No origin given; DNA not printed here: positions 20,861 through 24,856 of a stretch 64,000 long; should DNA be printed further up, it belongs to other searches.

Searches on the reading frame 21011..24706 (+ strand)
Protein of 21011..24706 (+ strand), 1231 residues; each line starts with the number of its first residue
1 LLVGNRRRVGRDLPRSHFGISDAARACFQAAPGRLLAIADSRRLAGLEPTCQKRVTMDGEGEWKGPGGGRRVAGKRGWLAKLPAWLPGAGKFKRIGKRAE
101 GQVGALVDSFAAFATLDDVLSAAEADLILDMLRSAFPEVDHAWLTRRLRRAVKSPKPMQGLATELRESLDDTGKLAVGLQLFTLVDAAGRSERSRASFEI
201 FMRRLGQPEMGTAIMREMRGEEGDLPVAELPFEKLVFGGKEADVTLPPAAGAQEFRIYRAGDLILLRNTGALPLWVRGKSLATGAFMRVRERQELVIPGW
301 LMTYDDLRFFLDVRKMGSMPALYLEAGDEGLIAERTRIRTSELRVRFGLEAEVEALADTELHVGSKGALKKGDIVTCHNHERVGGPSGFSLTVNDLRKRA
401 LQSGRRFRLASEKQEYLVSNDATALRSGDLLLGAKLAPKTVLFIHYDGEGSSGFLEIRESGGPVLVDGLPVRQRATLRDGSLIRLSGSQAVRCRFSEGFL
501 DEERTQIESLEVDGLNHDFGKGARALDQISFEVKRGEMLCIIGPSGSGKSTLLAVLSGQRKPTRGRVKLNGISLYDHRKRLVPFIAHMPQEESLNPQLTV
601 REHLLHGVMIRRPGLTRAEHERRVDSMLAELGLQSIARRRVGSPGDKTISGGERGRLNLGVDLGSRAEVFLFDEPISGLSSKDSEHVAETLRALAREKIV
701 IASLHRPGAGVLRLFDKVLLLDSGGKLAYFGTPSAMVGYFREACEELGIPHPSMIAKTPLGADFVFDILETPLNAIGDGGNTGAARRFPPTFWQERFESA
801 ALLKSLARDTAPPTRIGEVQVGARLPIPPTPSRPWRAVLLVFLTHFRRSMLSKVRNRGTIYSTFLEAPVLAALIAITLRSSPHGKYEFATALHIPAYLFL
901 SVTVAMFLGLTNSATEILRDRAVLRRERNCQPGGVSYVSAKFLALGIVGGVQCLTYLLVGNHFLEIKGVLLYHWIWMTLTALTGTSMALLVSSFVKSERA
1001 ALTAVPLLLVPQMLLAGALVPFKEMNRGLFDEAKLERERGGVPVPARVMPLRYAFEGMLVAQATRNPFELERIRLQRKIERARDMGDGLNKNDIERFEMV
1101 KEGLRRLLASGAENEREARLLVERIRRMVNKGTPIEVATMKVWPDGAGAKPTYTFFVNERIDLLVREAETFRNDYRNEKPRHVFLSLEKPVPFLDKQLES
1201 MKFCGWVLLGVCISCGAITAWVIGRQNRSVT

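Call 59: search_protein_families(library=pfam, proteins=[window:21011-24706:+])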
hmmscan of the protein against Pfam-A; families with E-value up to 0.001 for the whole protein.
window:21011-24706:+ (1231 aa): 4 families
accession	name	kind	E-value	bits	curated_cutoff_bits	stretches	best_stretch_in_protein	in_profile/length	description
PF00005.33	ABC_tran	-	2.9e-30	106.1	25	1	526-676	1-136/137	ABC transporter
PF01061.29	ABC2_membrane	-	1.9e-19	70.5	26.9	1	842-1026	3-187/211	ABC-2 type transporter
PF12698.13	ABC2_membrane_3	-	5.2e-11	42.7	31.6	1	897-1059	164-316/347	ABC-2 family transporter protein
PF13555.12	AAA_29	-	0.00015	21.9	27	1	529-556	15-46/61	P-loop containing region of AAA domain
